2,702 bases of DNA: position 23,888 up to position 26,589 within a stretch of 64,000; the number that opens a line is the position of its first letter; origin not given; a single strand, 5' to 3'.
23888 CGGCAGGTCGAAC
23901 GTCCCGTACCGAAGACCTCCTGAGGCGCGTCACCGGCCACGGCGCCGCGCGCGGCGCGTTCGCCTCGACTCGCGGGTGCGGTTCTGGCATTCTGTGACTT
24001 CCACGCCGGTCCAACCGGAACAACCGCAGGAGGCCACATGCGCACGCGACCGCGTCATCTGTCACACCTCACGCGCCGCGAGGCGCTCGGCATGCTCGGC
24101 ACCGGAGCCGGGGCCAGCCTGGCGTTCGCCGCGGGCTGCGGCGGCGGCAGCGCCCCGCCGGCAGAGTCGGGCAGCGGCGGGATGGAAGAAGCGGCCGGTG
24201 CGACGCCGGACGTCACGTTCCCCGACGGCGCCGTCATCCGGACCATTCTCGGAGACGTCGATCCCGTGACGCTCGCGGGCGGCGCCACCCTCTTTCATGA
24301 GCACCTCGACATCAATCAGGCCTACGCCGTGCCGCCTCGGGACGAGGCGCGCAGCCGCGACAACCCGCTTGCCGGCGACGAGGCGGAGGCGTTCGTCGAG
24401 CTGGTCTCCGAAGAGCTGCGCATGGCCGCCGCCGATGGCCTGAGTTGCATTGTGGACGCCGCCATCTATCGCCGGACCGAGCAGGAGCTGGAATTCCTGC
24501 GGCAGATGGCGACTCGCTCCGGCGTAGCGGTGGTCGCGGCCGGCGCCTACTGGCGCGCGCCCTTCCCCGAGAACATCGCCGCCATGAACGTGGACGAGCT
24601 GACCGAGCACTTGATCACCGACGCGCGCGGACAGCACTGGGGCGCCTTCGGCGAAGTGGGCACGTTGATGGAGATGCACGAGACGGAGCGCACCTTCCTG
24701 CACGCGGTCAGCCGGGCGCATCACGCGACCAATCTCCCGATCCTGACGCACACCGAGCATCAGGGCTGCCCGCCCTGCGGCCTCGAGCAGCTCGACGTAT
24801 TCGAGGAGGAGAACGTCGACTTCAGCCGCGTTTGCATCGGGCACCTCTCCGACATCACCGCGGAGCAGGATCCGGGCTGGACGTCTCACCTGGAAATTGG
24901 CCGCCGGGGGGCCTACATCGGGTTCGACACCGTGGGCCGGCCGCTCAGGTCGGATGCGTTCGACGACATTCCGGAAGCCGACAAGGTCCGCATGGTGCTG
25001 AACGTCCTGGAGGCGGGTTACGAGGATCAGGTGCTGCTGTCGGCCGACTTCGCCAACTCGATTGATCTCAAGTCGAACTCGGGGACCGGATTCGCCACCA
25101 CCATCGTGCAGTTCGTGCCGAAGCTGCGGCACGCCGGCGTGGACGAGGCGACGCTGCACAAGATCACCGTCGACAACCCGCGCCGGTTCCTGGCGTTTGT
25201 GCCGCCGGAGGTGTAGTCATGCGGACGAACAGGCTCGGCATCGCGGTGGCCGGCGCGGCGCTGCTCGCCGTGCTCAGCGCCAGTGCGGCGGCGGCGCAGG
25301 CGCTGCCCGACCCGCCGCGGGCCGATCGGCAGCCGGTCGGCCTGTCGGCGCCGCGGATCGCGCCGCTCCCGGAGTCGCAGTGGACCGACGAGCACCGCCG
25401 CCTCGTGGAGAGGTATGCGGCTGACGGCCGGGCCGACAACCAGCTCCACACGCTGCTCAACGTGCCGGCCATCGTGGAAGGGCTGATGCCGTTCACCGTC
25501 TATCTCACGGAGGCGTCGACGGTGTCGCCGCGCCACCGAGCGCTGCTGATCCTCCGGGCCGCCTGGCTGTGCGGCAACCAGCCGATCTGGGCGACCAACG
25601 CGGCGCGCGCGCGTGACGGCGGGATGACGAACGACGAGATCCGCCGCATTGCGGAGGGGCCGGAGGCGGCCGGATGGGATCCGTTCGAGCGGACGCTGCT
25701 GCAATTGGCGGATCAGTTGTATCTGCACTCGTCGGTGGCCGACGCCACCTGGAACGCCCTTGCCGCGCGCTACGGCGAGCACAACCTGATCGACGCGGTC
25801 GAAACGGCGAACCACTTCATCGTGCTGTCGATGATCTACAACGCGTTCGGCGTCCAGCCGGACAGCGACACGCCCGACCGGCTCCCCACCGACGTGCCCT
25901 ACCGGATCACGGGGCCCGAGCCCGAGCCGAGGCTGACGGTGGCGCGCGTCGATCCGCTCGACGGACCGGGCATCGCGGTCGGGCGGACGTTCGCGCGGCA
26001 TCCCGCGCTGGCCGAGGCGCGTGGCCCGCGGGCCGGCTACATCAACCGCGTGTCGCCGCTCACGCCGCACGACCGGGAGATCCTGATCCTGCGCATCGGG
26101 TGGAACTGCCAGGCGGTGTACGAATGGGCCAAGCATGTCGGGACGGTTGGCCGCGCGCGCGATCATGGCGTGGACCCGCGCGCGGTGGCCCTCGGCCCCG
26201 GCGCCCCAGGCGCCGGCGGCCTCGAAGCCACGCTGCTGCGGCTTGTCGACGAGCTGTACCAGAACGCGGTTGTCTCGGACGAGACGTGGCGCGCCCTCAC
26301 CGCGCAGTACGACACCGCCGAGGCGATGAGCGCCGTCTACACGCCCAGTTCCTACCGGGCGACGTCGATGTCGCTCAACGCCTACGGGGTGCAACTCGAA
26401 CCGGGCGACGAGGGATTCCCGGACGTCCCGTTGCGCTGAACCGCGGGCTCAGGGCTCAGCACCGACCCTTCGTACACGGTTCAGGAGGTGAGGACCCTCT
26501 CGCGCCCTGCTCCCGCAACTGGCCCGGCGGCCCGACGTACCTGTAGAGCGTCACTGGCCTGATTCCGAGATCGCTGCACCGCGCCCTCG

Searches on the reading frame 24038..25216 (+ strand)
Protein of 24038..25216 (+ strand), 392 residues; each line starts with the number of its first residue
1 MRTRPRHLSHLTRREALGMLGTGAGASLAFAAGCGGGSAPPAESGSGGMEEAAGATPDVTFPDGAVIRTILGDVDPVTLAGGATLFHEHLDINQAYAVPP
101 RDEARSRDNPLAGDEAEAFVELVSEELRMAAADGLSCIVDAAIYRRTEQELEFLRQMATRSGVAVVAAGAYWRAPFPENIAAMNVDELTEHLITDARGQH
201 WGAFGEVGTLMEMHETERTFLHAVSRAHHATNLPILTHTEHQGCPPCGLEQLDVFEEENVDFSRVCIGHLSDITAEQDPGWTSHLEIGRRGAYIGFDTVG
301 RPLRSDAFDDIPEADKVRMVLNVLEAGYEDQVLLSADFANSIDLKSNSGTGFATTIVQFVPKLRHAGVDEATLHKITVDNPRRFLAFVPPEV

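Call 12: search_protein_families(library=pfam, proteins=[window:24038-25216:+], max_evalue=0.01)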
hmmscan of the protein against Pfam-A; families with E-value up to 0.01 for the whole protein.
window:24038-25216:+ (392 aa): 1 family
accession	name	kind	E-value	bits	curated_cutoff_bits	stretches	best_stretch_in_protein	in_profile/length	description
PF02126.24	PTE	-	1.8e-45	156.1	22.4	1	82-385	7-297/298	Phosphotriesterase family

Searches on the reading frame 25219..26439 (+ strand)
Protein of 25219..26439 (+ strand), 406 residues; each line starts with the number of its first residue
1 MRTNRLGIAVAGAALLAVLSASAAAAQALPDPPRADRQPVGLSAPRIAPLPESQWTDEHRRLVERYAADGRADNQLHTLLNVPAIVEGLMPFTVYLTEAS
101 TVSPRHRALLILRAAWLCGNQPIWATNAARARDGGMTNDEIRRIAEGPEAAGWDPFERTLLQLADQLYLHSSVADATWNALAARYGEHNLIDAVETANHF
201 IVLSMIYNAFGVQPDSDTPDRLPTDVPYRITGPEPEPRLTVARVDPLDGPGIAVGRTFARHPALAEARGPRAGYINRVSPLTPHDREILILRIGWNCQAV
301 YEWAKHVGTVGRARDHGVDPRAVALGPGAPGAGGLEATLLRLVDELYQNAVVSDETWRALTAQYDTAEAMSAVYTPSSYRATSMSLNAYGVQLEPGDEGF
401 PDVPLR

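Call 12: search_protein_families(library=pfam, proteins=[window:25219-26439:+], max_evalue=0.01)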
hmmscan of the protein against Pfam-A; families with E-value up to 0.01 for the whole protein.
window:25219-26439:+ (406 aa): 1 family
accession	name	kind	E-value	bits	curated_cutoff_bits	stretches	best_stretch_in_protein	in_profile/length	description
PF02627.25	CMD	-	5.6e-11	42.7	23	1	87-165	5-83/84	Carboxymuconolactone decarboxylase family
